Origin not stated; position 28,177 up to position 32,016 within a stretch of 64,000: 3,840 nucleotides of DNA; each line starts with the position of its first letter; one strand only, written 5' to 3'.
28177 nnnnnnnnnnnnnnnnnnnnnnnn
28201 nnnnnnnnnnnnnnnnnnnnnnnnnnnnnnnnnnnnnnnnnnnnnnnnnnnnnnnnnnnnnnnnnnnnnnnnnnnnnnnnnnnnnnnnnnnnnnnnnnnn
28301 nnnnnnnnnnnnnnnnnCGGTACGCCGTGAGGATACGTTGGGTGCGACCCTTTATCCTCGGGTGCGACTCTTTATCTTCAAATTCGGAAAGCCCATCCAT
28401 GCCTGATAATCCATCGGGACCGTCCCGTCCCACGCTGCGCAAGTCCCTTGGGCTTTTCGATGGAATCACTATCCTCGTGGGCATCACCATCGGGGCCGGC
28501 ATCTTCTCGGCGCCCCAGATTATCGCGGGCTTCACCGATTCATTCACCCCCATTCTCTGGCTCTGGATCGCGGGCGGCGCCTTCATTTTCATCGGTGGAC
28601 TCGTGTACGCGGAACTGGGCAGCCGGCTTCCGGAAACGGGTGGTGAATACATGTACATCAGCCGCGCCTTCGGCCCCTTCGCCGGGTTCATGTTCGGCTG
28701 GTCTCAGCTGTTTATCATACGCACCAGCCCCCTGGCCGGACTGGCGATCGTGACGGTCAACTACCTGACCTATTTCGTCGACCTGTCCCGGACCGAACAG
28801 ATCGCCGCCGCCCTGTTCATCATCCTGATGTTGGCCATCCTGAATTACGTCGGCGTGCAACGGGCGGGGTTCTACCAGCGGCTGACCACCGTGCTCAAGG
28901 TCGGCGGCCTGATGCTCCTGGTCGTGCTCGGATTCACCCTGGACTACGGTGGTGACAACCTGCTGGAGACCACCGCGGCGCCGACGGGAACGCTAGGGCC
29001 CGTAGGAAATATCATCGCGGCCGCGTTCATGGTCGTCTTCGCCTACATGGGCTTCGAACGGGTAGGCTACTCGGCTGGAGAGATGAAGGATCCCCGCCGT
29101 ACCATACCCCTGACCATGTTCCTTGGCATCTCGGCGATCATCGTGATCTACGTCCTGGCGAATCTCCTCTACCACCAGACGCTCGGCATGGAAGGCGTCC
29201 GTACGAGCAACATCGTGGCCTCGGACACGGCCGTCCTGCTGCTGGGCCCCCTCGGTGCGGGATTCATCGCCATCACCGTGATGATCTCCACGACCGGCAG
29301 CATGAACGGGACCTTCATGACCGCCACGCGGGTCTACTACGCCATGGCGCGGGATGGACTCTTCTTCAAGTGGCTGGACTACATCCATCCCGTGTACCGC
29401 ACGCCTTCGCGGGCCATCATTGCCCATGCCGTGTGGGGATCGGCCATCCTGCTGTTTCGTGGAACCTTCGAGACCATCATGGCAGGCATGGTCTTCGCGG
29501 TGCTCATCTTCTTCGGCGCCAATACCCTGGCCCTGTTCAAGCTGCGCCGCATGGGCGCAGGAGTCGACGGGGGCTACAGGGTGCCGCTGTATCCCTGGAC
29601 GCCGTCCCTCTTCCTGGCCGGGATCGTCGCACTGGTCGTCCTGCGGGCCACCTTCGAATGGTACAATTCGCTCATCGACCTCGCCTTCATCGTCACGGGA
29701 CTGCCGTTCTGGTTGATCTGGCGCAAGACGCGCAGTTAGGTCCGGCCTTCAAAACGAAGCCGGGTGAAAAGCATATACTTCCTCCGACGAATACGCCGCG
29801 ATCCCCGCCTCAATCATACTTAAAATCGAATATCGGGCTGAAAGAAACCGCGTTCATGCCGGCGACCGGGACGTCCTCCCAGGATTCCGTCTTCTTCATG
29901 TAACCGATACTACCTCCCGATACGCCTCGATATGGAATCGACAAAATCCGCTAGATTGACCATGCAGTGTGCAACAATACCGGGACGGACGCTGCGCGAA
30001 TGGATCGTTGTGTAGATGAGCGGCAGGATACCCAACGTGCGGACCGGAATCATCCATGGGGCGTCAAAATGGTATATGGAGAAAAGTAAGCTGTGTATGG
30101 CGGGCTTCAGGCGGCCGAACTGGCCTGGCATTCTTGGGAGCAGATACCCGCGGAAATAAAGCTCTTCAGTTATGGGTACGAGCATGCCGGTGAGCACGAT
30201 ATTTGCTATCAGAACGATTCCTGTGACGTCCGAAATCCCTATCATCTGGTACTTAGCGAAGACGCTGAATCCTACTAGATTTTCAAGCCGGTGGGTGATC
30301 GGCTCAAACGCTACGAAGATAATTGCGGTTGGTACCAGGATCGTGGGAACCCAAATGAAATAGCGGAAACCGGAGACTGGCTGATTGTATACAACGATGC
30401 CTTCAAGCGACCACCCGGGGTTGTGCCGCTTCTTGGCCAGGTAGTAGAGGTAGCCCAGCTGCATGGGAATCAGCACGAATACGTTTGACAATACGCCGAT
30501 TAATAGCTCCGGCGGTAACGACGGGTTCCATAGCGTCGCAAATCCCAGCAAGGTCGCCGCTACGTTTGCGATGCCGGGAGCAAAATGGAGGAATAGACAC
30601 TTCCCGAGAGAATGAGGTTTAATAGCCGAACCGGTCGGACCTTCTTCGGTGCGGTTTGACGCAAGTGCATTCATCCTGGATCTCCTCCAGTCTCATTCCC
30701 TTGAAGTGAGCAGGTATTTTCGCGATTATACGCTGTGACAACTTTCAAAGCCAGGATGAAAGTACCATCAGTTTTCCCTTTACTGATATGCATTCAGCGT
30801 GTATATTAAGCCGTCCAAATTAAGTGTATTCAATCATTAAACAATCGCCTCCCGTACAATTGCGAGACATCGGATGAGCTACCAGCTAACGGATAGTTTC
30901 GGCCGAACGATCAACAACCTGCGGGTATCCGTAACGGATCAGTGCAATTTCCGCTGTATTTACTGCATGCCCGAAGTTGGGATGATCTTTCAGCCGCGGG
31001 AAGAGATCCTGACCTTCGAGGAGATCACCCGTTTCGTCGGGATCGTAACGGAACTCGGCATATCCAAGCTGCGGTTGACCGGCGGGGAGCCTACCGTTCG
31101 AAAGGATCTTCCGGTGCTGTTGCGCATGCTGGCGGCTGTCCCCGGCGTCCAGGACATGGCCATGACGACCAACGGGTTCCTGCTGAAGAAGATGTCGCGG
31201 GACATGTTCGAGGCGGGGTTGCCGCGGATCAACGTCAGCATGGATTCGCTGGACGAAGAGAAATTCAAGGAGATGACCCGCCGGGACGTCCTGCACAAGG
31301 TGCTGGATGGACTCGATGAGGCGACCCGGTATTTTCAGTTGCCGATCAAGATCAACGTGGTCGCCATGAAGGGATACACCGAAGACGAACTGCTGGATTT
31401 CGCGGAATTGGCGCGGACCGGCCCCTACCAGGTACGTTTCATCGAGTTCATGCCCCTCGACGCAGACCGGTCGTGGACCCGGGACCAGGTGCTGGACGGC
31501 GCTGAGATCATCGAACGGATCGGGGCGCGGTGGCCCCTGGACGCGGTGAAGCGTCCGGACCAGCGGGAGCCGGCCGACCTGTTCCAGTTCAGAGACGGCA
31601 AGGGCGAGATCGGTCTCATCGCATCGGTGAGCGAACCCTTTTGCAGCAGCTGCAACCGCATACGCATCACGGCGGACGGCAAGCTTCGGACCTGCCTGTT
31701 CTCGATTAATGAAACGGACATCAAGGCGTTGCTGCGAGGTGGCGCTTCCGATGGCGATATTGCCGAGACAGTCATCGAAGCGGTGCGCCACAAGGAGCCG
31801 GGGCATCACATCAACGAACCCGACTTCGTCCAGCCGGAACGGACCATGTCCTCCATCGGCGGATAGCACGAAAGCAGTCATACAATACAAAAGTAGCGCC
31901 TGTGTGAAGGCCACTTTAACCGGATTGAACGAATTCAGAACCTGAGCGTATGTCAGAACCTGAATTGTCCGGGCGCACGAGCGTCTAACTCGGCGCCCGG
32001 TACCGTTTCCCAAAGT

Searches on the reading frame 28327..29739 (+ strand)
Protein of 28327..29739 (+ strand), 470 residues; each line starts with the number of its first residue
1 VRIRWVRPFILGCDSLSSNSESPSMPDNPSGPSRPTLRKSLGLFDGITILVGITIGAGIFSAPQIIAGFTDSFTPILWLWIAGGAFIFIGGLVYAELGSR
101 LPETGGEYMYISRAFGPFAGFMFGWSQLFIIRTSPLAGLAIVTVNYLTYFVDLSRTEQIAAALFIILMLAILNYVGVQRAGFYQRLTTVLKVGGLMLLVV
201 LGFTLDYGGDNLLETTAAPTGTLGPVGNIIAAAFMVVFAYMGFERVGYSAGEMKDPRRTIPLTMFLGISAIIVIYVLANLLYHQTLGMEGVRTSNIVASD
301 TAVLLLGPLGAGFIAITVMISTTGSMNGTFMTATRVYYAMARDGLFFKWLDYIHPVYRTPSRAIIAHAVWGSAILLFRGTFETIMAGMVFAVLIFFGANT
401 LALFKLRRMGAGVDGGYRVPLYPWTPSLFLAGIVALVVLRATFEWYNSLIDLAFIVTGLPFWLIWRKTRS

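Call 20: search_protein_families(library=pfam, proteins=[window:28327-29739:+], max_evalue=0.00001)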
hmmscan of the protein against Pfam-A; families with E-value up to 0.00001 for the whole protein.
window:28327-29739:+ (470 aa): 2 families
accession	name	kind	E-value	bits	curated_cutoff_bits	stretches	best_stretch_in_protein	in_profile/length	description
PF13520.12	AA_permease_2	-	1.8e-49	169.3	27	1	41-436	1-400/427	Amino acid permease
PF00324.27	AA_permease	-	2e-35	122.8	24.6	1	47-441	3-421/470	Amino acid permease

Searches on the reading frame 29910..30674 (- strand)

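Call 20: search_protein_families(library=pfam, proteins=[window:29910-30674:-], max_evalue=0.00001)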
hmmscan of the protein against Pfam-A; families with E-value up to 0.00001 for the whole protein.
window:29910-30674:- (254 aa): 1 family
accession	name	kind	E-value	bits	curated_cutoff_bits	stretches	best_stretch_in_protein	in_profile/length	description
PF02517.21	Rce1-like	-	4.5e-14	52.9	22.4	1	155-241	4-92/93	Type II CAAX prenyl endopeptidase Rce1-like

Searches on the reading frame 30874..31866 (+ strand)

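Call 20: search_protein_families(library=pfam, proteins=[window:30874-31866:+], max_evalue=0.00001)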
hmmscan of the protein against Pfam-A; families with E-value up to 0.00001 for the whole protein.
window:30874-31866:+ (330 aa): 2 families
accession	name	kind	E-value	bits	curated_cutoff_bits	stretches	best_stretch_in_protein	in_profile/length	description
PF06463.18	Mob_synth_C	-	5e-39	133.6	37.4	1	185-312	1-127/128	Molybdenum Cofactor Synthesis C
PF04055.27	Radical_SAM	-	3e-30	106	29.5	1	18-180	1-166/166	Radical SAM superfamily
